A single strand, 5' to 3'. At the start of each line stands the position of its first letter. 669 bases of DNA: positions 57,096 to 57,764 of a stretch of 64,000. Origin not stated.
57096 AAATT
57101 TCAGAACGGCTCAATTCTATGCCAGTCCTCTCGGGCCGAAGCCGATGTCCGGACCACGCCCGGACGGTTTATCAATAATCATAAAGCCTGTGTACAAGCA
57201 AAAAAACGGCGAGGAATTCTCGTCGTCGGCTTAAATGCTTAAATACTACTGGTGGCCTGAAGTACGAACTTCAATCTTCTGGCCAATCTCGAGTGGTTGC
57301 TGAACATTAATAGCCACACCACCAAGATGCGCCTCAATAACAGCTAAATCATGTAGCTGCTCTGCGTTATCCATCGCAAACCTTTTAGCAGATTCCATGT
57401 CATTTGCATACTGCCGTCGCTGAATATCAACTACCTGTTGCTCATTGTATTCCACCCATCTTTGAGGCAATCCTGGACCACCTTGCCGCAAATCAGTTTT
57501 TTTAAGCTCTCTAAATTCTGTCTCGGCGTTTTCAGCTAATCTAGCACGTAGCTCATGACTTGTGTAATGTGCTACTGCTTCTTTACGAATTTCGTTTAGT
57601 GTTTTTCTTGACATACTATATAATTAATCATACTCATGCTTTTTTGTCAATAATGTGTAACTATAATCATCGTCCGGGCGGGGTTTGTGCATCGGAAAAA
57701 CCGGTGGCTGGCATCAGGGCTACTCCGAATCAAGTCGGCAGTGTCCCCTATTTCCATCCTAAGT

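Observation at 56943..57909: Second A/B-bracketed unit carries an unrelated, apparently leaderless cargo gene and fills a gap exactly between two core genes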

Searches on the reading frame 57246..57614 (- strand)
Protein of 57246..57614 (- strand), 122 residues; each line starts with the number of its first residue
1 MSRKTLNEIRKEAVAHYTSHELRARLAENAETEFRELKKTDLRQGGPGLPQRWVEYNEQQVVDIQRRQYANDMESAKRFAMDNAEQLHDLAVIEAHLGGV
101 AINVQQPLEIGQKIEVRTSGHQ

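Call 16: search_protein_families(library=pfam, proteins=[window:57246-57614:-], max_evalue=0.01)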
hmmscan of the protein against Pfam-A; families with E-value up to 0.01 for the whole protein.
window:57246-57614:- (122 aa): 0 families

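Call 17: find_encoding_contigs(protein=window:57246-57614:-, flank=10000, max_places=10)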
Protein window:57246-57614:- (122 aa): no gene with exactly this product is on record in the collection.

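Call 18: find_homologous_proteins(query=window:57246-57614:-)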
Query window:57246-57614:- (122 aa): 10 proteins with E <= 0.001 among 64 candidates.
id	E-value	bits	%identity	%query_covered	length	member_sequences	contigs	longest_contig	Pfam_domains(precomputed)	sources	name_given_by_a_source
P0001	5.1e-73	260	100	100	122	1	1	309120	-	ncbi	-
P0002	3.5e-20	90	45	98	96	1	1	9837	-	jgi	-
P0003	4.6e-20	90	46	100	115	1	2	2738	-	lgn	-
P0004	3.8e-18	84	42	97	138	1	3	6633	-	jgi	jgi:Rad3-related DNA helicase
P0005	3.7e-17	81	45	97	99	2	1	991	-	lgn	-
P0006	3.4e-16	77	45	95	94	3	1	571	-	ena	-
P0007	3.6e-15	74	43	98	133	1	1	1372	-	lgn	-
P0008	6.6e-15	73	46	99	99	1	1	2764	-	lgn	-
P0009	5.5e-14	70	41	97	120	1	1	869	-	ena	-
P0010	4.9e-9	54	51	54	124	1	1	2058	-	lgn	-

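Call 20: find_encoding_contigs(protein=P0002, flank=10000)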
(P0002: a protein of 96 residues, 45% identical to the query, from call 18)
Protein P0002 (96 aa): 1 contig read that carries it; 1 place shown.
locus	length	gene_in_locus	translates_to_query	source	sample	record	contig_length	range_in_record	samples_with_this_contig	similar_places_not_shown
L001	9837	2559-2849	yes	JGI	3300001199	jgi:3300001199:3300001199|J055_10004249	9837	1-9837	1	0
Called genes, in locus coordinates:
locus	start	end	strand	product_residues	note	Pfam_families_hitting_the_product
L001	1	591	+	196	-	?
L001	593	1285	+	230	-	-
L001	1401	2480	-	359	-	PF01926:MMR_HSR1, PF02421:FeoB_N, PF06071:YchF-GTPase_C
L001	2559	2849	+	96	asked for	-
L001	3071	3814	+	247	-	PF01925:TauE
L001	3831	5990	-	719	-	PF00873:ACR_tran, PF03176:MMPL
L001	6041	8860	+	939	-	-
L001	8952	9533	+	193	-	PF13428:TPR_14 (faint)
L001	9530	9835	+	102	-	?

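Call 21: find_encoding_contigs(protein=P0004, flank=10000)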
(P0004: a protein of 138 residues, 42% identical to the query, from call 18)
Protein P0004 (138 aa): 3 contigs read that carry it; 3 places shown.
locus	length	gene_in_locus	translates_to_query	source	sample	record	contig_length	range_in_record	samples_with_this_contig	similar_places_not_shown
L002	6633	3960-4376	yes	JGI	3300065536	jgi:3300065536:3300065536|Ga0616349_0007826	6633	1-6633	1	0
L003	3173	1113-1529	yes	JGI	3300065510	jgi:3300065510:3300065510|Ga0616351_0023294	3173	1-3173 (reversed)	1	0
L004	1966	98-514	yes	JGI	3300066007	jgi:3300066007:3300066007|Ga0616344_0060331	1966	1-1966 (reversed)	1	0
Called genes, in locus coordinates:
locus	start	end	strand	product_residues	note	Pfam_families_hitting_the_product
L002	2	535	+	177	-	?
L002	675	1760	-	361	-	PF01926:MMR_HSR1, PF02421:FeoB_N, PF06071:YchF-GTPase_C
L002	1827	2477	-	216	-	-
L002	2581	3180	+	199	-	-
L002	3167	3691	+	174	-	-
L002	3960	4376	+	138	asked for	-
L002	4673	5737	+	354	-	-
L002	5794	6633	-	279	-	?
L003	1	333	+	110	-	?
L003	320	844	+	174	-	-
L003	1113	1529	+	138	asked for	-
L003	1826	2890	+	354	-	-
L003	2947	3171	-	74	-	?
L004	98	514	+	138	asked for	-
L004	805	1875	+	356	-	-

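Call 25: find_encoding_contigs(protein=P0015, flank=10000)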
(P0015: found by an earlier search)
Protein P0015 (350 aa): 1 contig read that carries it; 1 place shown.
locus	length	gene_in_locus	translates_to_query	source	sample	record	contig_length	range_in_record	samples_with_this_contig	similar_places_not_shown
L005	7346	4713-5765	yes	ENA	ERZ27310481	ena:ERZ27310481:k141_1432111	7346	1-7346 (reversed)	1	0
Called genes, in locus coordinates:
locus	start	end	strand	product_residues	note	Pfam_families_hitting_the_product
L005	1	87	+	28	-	?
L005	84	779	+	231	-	PF11967:RecO_N, PF02565:RecO_C (weak)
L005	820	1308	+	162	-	-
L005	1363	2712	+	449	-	PF28494:GlyRS_ins_1 (faint), PF00587:tRNA-synt_2b, PF03129:HGTP_anticodon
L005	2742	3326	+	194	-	PF01928:CYTH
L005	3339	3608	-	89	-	PF09851:SHOCT (weak)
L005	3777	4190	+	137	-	PF00075:RNase_H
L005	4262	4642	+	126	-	PF00903:Glyoxalase (weak)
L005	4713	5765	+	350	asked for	PF16162:KwaB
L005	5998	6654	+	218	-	PF00702:Hydrolase, PF12710:HAD, PF24694:LNS2_PITM1-3 (faint), PF08282:Hydrolase_3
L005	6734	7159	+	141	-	PF08570:DUF1761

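Call 26: find_encoding_contigs(protein=P0014, flank=10000)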
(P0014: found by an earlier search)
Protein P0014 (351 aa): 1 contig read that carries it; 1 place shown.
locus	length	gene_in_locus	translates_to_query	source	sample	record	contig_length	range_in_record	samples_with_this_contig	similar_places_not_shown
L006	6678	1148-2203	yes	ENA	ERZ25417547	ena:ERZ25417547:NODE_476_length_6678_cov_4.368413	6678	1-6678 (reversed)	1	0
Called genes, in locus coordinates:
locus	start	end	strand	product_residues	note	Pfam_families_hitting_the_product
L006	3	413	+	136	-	?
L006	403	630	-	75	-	-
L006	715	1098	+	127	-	PF00903:Glyoxalase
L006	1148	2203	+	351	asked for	PF16162:KwaB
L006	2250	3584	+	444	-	-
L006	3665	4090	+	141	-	PF08570:DUF1761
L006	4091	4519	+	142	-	PF08818:DUF1801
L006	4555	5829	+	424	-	PF00232:Glyco_hydro_1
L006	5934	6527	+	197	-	-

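Call 27: find_encoding_contigs(protein=P0012, flank=10000)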
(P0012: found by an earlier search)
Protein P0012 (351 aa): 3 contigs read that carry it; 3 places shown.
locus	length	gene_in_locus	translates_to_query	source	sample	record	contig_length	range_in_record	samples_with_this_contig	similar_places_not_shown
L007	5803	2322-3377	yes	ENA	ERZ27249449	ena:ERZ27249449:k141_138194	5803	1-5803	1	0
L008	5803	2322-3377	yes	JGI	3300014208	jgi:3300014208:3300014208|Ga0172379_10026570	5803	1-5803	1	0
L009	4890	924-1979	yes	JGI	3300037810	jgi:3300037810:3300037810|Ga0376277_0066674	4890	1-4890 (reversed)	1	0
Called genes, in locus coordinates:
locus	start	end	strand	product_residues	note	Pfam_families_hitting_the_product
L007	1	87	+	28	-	?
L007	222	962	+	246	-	PF07722:Peptidase_C26, PF00117:GATase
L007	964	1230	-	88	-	PF09851:SHOCT (weak)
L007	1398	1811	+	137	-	PF00075:RNase_H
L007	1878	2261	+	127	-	PF00903:Glyoxalase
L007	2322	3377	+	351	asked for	PF16162:KwaB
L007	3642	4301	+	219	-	-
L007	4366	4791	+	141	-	PF08570:DUF1761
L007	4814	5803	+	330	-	?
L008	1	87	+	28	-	?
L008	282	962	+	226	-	PF07722:Peptidase_C26, PF00117:GATase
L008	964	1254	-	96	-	PF09851:SHOCT (weak)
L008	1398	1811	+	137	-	PF00075:RNase_H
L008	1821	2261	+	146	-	PF00903:Glyoxalase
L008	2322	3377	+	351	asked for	PF16162:KwaB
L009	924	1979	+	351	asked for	PF16162:KwaB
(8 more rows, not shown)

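Call 53: find_encoding_contigs(protein=P0017, flank=10000)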
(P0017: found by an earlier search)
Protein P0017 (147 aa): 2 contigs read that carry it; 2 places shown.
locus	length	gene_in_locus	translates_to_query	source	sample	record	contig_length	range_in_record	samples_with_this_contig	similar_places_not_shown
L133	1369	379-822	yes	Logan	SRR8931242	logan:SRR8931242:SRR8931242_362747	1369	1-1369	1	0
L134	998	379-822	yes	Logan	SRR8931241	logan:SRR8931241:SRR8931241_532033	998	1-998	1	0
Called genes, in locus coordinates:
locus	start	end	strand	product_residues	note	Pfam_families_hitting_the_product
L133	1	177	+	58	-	?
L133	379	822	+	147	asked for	-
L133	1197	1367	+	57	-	?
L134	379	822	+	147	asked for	-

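Call 61: find_encoding_contigs(protein=P0003, flank=10000)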
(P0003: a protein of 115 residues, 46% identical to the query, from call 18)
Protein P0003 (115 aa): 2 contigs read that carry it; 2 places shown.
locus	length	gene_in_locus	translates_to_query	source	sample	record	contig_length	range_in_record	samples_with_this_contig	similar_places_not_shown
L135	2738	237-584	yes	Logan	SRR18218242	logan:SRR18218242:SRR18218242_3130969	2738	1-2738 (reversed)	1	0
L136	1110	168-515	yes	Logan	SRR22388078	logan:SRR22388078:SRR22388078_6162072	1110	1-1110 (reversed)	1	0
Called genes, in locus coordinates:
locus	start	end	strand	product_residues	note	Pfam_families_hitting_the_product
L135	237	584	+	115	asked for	-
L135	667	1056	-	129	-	-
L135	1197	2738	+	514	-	?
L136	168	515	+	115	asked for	-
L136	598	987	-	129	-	-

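Call 62: find_encoding_contigs(protein=P0008, flank=10000)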
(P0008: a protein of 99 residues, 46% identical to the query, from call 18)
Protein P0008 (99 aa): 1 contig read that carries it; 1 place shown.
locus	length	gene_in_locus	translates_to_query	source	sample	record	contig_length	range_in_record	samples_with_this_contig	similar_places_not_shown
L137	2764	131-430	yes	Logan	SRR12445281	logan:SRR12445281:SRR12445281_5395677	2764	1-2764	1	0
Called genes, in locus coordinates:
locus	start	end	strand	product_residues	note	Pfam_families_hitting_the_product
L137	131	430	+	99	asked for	-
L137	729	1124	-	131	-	-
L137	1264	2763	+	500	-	?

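Call 78: search_protein_families(library=pfam, proteins=[L007:3657-4301:+, L006:2250-3584:+, L005:5998-6654:+, L135:667-1056:-, L002:4673-5737:+], max_evalue=0.01)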
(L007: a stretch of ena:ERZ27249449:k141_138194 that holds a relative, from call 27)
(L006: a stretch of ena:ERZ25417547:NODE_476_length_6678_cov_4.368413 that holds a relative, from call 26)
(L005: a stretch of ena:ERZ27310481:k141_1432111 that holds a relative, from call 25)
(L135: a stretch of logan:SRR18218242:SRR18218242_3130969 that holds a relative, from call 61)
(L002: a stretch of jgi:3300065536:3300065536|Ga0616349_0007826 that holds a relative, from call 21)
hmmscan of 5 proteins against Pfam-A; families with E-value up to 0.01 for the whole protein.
L007:3657-4301:+ (214 aa): 0 families

L006:2250-3584:+ (444 aa): 0 families

L005:5998-6654:+ (218 aa): 8 families
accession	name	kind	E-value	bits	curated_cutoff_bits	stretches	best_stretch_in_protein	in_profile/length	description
PF00702.32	Hydrolase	-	7e-16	59.6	26.4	1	6-181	1-187/191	haloacid dehalogenase-like hydrolase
PF12710.13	HAD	-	4.8e-14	53.7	27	1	9-181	1-188/189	haloacid dehalogenase-like hydrolase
PF08282.18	Hydrolase_3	-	5.7e-13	49.6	20.9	1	147-207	185-243/255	haloacid dehalogenase-like hydrolase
PF24694.1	LNS2_PITM1-3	-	1.7e-07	31.7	27.7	1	77-185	17-114/124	PITM 1-3, LNS2 domain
PF13419.12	HAD_2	-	1.4e-06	29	23.8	1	9-179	1-166/178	Haloacid dehalogenase-like hydrolase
PF05116.19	S6PP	-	0.00017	21.7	20.3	1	153-200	169-214/247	Sucrose-6F-phosphate phosphohydrolase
PF06888.18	Put_Phosphatase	-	0.0026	17.6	27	0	9-125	3-117/234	Putative Phosphatase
PF16078.10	2-oxogl_dehyd_N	-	0.0074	16.3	27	0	67-80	6-19/41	2-oxoglutarate dehydrogenase N-terminus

L135:667-1056:- (129 aa): 2 families
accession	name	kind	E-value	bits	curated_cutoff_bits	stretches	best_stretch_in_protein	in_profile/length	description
PF01649.23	Ribosomal_S20p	-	7.5e-14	52.6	29.5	1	4-76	3-82/83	Ribosomal protein S20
PF07382.16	HC2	-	0.0006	20.4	40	1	7-129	14-144/194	Histone H1-like nucleoprotein HC2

L002:4673-5737:+ (354 aa): 1 family
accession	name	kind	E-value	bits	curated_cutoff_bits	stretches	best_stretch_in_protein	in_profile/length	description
PF14030.11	DUF4245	-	0.0039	17.6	30.1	0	196-241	40-83/165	Protein of unknown function (DUF4245)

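Call 79: search_protein_families(library=padloc, proteins=[window:57246-57614:-, L007:3657-4301:+, L006:2250-3584:+], max_evalue=0.01)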
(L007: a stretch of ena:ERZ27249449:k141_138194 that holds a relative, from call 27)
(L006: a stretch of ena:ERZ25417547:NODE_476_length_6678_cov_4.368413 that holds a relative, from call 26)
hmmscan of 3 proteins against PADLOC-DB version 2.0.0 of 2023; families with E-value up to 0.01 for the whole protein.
window:57246-57614:- (122 aa): 0 families

L007:3657-4301:+ (214 aa): 0 families

L006:2250-3584:+ (444 aa): 0 families

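Call 84: predict_structure(alignment_id=A7)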
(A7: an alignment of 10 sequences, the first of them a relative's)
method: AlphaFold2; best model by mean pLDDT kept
length: 122 residues; sequences in the alignment: 10
mean_pLDDT: 72.6   pTM: 0.55
mean pLDDT of the five models: 72.6, 71.5, 69.1, 63.6, 62.7
residues with pLDDT >= 90: 2; 70-90: 82; 50-70: 18; < 50: 20
segments of 3 or more residues with pLDDT < 50: 100-113, 119-122
pLDDT, mean of each block of 10 residues (from residue 1): 78 84 82 77 63 76 85 88 86 69 43 48 40
secondary structure, 60 per line:
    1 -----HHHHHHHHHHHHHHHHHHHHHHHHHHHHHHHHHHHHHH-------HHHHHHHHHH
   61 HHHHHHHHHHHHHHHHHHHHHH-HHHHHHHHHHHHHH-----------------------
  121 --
elements in order: H6-43 H51-82 H84-97

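Call 85: find_encoding_contigs(protein=P0013, flank=10000)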
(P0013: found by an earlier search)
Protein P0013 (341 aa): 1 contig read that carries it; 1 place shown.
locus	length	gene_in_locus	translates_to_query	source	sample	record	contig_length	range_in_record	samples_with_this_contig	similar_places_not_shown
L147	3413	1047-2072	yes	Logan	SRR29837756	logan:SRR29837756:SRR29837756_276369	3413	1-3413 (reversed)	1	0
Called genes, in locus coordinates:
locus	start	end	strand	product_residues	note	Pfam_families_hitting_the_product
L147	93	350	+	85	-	PF00581:Rhodanese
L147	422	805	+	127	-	PF00903:Glyoxalase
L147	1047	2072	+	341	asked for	PF16162:KwaB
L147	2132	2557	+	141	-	PF08570:DUF1761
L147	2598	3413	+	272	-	?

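Call 86: find_encoding_contigs(protein=P0016, flank=10000)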
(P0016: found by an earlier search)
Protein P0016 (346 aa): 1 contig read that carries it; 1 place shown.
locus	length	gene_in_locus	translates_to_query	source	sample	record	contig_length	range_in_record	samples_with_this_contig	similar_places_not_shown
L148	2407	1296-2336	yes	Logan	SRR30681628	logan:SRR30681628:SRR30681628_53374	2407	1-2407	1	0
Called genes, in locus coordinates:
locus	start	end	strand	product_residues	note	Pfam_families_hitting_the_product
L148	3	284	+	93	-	?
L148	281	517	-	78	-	-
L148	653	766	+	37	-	-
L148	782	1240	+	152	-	-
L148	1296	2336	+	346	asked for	PF16162:KwaB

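Call 104: search_solved_structures(query=A7, max_evalue=1)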
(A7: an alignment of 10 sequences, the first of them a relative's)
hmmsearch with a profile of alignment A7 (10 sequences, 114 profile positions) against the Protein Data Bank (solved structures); distinct sequences matched with E-value up to 1: 0.

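Call 105: fold_search(model_id=the predicted structure, library=pdb)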
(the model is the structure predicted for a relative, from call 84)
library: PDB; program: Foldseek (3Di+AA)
matches with E <= 10: 432; with E <= 0.001: 0
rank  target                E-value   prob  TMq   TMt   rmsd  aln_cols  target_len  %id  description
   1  5sw8_B                7.6e-01  0.20  0.27  0.18   9.5        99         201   12  Crystal structure of PI3Kalpha in complex with fragments 7 and 11 (released 2017-02-15)
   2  4a55_B                8.6e-01  0.84  0.52  0.46   8.4        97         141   12  Crystal structure of p110alpha in complex with iSH2 of p85alpha and the inhibitor PIK-108 (released 2011-12-28)
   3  6pyu_B                9.2e-01  0.38  0.39  0.32   6.6        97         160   11  Human PI3Kdelta in complex with Compound 4-2 ((3S)-1'-(cyclopropanecarbonyl)-5-(quinoxalin-6-yl)spiro[indole-3,2'-pyrr (released 2019-08-28)
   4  9lwq_B                9.8e-01  0.16  0.28  0.15  10.5       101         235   13  Cryo-EM structure of PI3Kalpha in complex with compound UCL-TRO-1938 (released 2025-10-01)
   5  8qbw                  1.1e+00  0.30  0.35  0.22   8.9       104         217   10  Cryo-EM structure of Vipp1-deltaH6_aa1-219 helical filament with lattice 3 (Vipp1-deltaH6_L3) (released 2024-09-11)
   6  8sbc_B                1.2e+00  0.12  0.26  0.13  24.0       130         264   12  Co-structure of Phosphatidylinositol 4,5-bisphosphate 3-kinase catalytic subunit alpha isoform and brain penetrant inh (released 2023-07-19)
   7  2q0o_C                1.3e+00  0.84  0.48  0.65   3.2        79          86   13  Crystal structure of an anti-activation complex in bacterial quorum sensing (released 2007-09-25)
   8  3hhm_B                1.3e+00  0.69  0.49  0.26   8.3        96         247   16  Crystal structure of p110alpha H1047R mutant in complex with niSH2 of p85alpha and the drug wortmannin (released 2009-09-29)
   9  8sbj_B                1.3e+00  0.77  0.53  0.26   6.8        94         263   13  Co-structure Phosphatidylinositol 4,5-bisphosphate 3-kinase catalytic subunit alpha isoform complexed with brain penet (released 2023-07-19)
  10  9lwr_B                1.3e+00  0.66  0.48  0.23   6.9        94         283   16  Cryo-EM structure of PI3Kalpha H1047R in complex with compound UCL-TRO-1938 (released 2025-10-01)
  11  6tz9_A                1.3e+00  0.33  0.38  0.31   6.8        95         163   15  CryoEM reconstruction of membrane-bound ESCRT-III filament composed of CHMP1B only (released 2020-04-08)
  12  2y3a_B                1.3e+00  0.33  0.40  0.24   6.7        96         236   14  Crystal structure of p110beta in complex with icSH2 of p85beta and the drug GDC-0941 (released 2011-03-16)
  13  4ovv_B                1.3e+00  0.33  0.39  0.23   6.6        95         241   12  Crystal Structure of PI3Kalpha in complex with diC4-PIP2 (released 2014-09-03)
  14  5y05                  1.3e+00  0.23  0.35  0.22   6.1        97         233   16  Structural characterization of msmeg_4306 from Mycobacterium smegmatis (released 2018-05-02)
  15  5n5e_D                1.3e+00  0.12  0.24  0.30  10.2       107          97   11  Crystal structure of encapsulated ferritin domain from Pyrococcus furiosus PFC_05175 (released 2018-01-24)
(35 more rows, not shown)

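Call 106: search_protein_families(library=phrogs, proteins=[window:57246-57614:-, L007:3657-4301:+, L006:2250-3584:+], max_evalue=0.01)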
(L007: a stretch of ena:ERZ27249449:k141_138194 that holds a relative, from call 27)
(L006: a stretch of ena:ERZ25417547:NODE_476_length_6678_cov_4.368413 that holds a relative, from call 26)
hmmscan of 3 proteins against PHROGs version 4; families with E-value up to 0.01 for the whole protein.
window:57246-57614:- (122 aa): 0 families

L007:3657-4301:+ (214 aa): 0 families

L006:2250-3584:+ (444 aa): 0 families
